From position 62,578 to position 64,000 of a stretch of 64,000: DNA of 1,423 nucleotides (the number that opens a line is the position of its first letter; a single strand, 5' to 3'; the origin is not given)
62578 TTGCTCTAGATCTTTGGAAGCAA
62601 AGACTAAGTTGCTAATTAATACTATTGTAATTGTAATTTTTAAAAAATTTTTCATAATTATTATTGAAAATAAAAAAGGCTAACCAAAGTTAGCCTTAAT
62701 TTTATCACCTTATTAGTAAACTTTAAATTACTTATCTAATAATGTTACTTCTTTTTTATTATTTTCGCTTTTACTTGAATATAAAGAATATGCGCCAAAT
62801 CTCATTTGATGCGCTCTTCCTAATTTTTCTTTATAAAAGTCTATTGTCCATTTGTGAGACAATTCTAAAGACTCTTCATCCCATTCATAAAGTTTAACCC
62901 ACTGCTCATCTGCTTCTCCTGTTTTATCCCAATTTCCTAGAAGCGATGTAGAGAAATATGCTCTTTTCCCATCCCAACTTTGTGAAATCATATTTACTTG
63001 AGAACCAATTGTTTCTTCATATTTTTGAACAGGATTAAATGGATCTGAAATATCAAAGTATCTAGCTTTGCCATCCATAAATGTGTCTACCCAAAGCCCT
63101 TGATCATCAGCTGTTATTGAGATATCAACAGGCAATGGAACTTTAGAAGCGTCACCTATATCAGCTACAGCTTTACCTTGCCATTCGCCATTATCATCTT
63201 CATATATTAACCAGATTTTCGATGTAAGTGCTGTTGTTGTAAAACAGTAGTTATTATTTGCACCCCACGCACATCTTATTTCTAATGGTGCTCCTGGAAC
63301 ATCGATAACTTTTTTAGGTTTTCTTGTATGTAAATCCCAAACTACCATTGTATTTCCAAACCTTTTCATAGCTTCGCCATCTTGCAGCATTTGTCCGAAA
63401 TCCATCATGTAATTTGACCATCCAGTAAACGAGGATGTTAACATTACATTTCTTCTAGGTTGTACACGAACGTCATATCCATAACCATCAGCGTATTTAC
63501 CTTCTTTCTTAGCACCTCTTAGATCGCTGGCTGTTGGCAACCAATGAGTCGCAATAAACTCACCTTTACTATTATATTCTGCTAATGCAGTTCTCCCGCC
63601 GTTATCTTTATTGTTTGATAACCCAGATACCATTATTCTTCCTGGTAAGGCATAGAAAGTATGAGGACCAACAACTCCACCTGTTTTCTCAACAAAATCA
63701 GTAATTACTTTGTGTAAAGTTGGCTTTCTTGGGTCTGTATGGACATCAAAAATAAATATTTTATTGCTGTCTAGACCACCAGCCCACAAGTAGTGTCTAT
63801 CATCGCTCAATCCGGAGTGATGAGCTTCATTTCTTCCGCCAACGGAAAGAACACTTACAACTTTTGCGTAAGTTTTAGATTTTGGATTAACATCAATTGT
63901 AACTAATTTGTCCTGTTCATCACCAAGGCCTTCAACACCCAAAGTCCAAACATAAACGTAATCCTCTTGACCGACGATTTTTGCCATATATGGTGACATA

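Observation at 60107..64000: Methanethiol oxidase module: mtoX - SCO1/senC - mauG-like di-heme peroxidase - tlpA-like thioredoxin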

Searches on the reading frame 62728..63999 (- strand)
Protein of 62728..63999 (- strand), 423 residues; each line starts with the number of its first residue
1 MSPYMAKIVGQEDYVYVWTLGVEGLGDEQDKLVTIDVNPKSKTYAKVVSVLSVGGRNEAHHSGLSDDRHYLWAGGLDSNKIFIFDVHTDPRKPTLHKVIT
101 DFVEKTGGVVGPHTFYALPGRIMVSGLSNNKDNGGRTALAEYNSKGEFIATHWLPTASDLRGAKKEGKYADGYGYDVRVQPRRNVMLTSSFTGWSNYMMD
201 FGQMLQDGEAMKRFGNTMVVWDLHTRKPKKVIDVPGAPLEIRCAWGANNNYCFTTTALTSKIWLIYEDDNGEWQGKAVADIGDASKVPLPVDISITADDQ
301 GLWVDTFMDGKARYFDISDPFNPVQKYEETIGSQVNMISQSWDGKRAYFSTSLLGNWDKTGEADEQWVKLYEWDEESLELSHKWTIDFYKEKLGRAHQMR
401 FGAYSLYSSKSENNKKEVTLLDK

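Call 3: search_protein_families(library=pfam, proteins=[window:62728-63999:-], max_evalue=0.01)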
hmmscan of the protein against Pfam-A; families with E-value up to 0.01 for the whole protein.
window:62728-63999:- (423 aa): 1 family
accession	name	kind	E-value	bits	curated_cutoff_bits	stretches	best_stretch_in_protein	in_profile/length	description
PF05694.17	SBP56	-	4.1e-53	181.2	34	1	2-401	9-442/453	56kDa selenium binding protein (SBP56)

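Call 8: find_homologous_proteins(query=window:62728-63999:-, max_evalue=1e-20)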
Query window:62728-63999:- (423 aa): 8000 proteins with E <= 1e-20 among 8000 candidates; the best 120 are listed.
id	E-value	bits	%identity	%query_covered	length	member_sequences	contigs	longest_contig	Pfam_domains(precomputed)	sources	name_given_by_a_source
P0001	3.5e-279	944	94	100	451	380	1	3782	PF05694.18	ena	-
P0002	1.6e-260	882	88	100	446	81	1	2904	PF05694.18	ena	-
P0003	9.9e-254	860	85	100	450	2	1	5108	PF05694.18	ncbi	-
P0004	1.9e-239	813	83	97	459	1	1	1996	PF05694.18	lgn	-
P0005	3.3e-236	802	81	100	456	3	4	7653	PF05694.18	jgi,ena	-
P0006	2.9e-235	799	80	99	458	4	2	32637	PF05694.18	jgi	-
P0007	3.9e-235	799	82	98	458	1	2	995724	PF05694.18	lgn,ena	-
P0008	4.8e-235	798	79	100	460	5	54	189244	PF05694.18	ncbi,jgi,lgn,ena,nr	ncbi:MAG: selenium-binding protein [Gammaproteobacteria bacterium TMED119]|jgi:selenium-binding prot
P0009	5.1e-235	798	82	97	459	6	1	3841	PF05694.18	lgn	-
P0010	6.6e-235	798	79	100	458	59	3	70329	PF05694.18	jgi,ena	-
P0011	7.8e-235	798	82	97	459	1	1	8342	PF05694.18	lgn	-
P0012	1.1e-234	797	82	97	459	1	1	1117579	PF05694.18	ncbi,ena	-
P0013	1.1e-234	797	79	100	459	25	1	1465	PF05694.18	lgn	-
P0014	4.7e-234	795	81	98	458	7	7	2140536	PF05694.18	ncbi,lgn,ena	-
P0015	1.6e-233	793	81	98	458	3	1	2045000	PF05694.18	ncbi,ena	-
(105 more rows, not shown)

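Call 9: search_solved_structures(query=window:62728-63999:-, show_alignments=2)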
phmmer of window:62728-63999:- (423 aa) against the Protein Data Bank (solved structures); distinct sequences matched with E-value up to 0.001: 1.
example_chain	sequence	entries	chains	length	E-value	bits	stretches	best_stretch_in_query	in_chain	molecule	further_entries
2ece_A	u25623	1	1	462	7.7e-24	87.5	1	2-402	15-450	462aa long hypothetical selenium-binding protein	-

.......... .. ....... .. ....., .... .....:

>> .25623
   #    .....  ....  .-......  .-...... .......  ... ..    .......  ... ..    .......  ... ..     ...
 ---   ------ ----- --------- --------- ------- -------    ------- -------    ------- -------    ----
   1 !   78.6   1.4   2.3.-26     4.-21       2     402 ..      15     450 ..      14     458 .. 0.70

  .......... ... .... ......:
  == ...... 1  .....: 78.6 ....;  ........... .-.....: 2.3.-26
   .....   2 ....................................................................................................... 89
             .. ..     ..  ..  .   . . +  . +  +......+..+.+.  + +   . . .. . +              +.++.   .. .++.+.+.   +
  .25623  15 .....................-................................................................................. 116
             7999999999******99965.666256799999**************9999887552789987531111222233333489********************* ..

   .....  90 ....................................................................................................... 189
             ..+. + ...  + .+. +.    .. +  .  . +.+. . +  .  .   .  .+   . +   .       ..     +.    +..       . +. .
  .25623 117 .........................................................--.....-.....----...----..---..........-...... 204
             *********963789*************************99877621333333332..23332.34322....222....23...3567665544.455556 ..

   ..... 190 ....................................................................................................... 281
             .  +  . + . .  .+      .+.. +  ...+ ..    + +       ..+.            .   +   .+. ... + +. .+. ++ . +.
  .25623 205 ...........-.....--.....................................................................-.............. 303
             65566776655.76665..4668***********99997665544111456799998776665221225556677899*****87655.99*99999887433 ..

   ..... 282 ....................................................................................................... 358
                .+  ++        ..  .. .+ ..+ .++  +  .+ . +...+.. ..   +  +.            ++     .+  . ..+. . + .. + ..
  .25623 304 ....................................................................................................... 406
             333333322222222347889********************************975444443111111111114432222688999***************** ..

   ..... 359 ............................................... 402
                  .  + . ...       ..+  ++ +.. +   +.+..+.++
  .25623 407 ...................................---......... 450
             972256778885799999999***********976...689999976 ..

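Call 11: search_dna_similar(query=window:62728-63999:-, collection=plasmids, mode=protein, max_rows=40)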
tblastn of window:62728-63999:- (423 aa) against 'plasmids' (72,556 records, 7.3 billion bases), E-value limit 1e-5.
Records with a match: 75; places in all: 75; records where one place covers at least 80% of the query: 73.
Best place of each record, by identity: 60-80% 6; <60% 69.
By first word of the organism name: Sinorhizobium 15; Ensifer 9; Azospirillum 6; Phaeobacter 6; Rhizobium 6; Skermanella 3; Microvirga 2; Natrinema 2; Cupriavidus 2; Caballeronia 2; and 19 more.
By predicted mobility (MOB-suite, as given by PLSDB): non-mobilizable 53; conjugative 15; mobilizable 7.
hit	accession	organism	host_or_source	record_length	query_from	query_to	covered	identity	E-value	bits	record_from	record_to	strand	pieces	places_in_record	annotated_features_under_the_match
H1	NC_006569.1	Ruegeria pomeroyi DSS-3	-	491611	2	402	95%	68.7%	0e+0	593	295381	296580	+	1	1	mtoX: methanethiol oxidase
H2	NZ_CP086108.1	Skermanella mucosa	single cell,crude oil contaminated ...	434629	1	409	97%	66.7%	0e+0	582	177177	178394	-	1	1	selenium-binding protein SBP56-related protein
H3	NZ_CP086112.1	Skermanella rosea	single cell,hydrocarbon-contaminated ...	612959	1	409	97%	66.0%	0e+0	576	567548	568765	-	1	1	selenium-binding protein SBP56-related protein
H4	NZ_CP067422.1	Skermanella sp. TT6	Homo sapiens,single cell,skin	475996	1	409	97%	66.0%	0e+0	575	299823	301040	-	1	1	selenium-binding protein SBP56-related protein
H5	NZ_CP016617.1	Microvirga ossetica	Vicia alpestris,cell culture,nodules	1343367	2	409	96%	61.0%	1e-168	531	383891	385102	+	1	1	none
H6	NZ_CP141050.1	Microvirga lotononidis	-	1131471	1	409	97%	60.1%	1e-164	520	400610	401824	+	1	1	none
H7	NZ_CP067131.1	Paracoccus seriniphilus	cell culture,washing water of Bugula ...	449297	2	401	95%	30.5%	1e-34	144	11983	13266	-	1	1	selenium-binding family protein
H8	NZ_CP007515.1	Rubrobacter radiotolerans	-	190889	2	401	95%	29.7%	2e-30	132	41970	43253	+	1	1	selenium-binding family protein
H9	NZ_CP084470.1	Natrinema salinisoli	cell culture,saline soil sediment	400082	10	400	92%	29.0%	1e-29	129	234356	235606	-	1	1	selenium-binding family protein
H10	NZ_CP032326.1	Azospirillum argentinense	soil sample,Agricultural field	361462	2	401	95%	28.0%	1e-24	114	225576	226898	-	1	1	selenium-binding protein SBP56-related protein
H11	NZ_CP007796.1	Azospirillum argentinense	Triticum aestivum L.,Root,wheat ...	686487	2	401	95%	28.0%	1e-24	114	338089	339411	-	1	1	selenium-binding family protein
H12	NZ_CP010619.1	Phaeobacter inhibens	cell culture,cleaning system aquaculture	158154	2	401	95%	28.0%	1e-33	141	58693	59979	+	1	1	selenium-binding family protein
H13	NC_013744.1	Haloterrigena turkmenica DSM 5511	-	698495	10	401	93%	28.5%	3e-28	125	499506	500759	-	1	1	selenium-binding protein SBP56-related protein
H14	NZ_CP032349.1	Azospirillum brasilense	soil sample,Agricultural field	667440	2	401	95%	27.7%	1e-23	110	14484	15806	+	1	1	selenium-binding protein SBP56-related protein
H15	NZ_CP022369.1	Azospirillum sp. TSH58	single cell,paddy soils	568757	2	401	95%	27.7%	3e-23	110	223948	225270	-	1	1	selenium-binding protein SBP56-related protein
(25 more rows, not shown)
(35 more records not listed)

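Call 12: get_annotated_region(hit=H1, flank=6000)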
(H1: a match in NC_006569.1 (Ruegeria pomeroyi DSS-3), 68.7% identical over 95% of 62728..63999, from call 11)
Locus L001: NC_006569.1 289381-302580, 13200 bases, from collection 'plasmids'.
description: Ruegeria pomeroyi DSS-3 megaplasmid, complete sequence
organism: Ruegeria pomeroyi DSS-3 (NCBI taxid 246200)
taxonomy: Bacteria; Pseudomonadota; Alphaproteobacteria; Rhodobacterales; Roseobacteraceae; Ruegeria; Ruegeria pomeroyi; Ruegeria pomeroyi DSS-3
host: -; source: -; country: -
typing (MOB-suite, as given by PLSDB): non-mobilizable; replicon rep_cluster_95
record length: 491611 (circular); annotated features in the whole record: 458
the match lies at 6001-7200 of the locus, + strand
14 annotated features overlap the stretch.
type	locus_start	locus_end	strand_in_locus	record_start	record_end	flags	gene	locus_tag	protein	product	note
CDS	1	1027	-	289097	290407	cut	-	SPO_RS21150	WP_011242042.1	TRAP transporter large permease subunit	GO:0015740 - C4-dicarboxylate transport [Evidence IEA]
CDS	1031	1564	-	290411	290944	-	-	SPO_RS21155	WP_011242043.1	TRAP transporter small permease subunit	-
CDS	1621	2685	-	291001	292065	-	dctP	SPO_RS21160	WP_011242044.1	TRAP transporter substrate-binding protein DctP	GO:0055085 - transmembrane transport [Evidence IEA]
CDS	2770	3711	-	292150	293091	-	-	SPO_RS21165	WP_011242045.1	4-hydroxyproline epimerase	-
CDS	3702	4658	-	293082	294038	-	-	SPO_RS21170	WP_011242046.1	dihydrodipicolinate synthase family protein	-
CDS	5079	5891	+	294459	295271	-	-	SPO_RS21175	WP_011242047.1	IclR family transcriptional regulator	GO:0006355 - regulation of DNA-templated transcription [Evidence IEA]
CDS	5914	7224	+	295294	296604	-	mtoX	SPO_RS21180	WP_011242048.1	methanethiol oxidase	-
CDS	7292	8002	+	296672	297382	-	-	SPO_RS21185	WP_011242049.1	SCO family protein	-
CDS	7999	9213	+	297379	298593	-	-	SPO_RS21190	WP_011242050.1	cytochrome c peroxidase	-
CDS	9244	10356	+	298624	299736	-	-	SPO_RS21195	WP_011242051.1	S-(hydroxymethyl)glutathione dehydrogenase/class III alcohol dehydrogenase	-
CDS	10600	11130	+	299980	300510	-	-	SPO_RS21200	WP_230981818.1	DUF1579 domain-containing protein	-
CDS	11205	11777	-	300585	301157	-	-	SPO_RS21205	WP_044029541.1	cupin domain-containing protein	-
CDS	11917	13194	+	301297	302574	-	-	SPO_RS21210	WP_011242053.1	4-aminobutyrate--2-oxoglutarate transaminase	GO:0009448 - gamma-aminobutyric acid metabolic process [Evidence IEA]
CDS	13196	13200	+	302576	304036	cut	-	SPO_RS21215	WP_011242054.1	NAD-dependent succinate-semialdehyde dehydrogenase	-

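Call 13: find_related_loci(query=window:62728-63999:-, collection=genome_contigs, flank=10000)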
Query window:62728-63999:- (423 aa) in genome_contigs; peptide patterns used: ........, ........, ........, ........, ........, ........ (x = any residue, [..] = any of these).
598 stretches matched a pattern (row limit reached: there are more); 575 encode a relative of the query (tblastn E <= 1e-3); the best 80 are kept; 80 distinct loci.
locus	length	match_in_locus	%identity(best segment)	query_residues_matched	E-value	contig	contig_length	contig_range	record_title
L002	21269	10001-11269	95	1-423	0e+0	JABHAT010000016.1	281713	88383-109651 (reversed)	MAG: Gammaproteobacteria bacterium isolate SI036_bin62 k141_970050, whole genome shotgun sequence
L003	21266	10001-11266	95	1-423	0e+0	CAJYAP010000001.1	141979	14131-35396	MAG TPA_asm: uncultured Gammaproteobacteria bacterium isolate ERR2098401_bin.45_MetaBAT_v2.12.1_MAG genome assembly, con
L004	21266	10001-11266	94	1-423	0e+0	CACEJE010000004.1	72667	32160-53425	uncultured Thiothrix sp. isolate AG-390-O20 genome assembly, contig: AG-390-O20_NODE_4, whole genome shotgun sequence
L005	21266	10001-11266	92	1-423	0e+0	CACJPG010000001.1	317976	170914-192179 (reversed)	uncultured Thiothrix sp. isolate AG-447-N20 genome assembly, contig: AG-447-N20_NODE_1, whole genome shotgun sequence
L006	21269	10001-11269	91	1-423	0e+0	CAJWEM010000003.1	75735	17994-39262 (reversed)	MAG TPA_asm: uncultured Gammaproteobacteria bacterium isolate ERR599032_bin.76_MetaBAT_v2.12.1_MAG genome assembly, cont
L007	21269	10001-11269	87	1-423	0e+0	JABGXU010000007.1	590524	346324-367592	MAG: Gammaproteobacteria bacterium isolate SI034_bin82 k141_1263235, whole genome shotgun sequence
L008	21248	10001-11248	86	1-416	0e+0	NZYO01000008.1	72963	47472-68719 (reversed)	MAG: Gammaproteobacteria bacterium isolate NAT271 30960, whole genome shotgun sequence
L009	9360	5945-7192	85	1-418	0e+0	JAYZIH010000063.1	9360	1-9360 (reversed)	MAG: Pseudomonadota bacterium isolate XB_MAG231 DB_MAG231_0063, whole genome shotgun sequence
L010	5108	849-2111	85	2-423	0e+0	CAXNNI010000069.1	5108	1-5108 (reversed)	MAG: Gammaproteobacteria bacterium isolate AH-03may19-192 genome assembly, contig: AH-03may19-C36468, whole genome shotg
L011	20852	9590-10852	79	1-423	0e+0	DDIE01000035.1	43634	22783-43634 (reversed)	MAG TPA_asm: Proteobacteria bacterium UBA1858 UBA1858_contig_9789, whole genome shotgun sequence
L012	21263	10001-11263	79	1-423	0e+0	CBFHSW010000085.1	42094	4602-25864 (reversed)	MAG: Gammaproteobacteria bacterium isolate Co_bin_210_orig genome assembly, contig: Co_bin_210_orig_Co_c_000003517665, w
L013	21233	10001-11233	81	1-413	0e+0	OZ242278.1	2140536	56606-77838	MAG: Gammaproteobacteria bacterium isolate 99813c64-cda1-4339-9072-ed8613caf1e7 genome assembly, chromosome: 1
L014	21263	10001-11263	80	1-423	0e+0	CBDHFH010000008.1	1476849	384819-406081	MAG: Gammaproteobacteria bacterium isolate 989b8df7-e166-46e7-9088-39a086dd6265 genome assembly, contig: contig_8, whole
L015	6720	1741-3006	78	1-423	0e+0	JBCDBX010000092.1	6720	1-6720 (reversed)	MAG: Pseudomonadota bacterium isolate P01_F01_bin.93 k141_3456690_length_6720_cov_24.4166, whole genome shotgun sequence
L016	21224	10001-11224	82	1-410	0e+0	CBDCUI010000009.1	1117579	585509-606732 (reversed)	MAG: Gammaproteobacteria bacterium isolate 743376f1-14b3-4e29-811e-3c2fa12b1d83 genome assembly, contig: contig_9, whole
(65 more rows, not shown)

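Call 22: search_protein_families(library=ncbifam, proteins=[window:62728-63999:-], max_evalue=0.00001)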
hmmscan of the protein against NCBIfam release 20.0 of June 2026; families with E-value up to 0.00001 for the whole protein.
window:62728-63999:- (423 aa): 1 family
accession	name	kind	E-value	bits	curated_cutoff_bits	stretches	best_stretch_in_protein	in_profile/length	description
NF052453.1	MthilOxMtoX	equivalog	7.3e-222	736.1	650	1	1-408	8-407/408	methanethiol oxidase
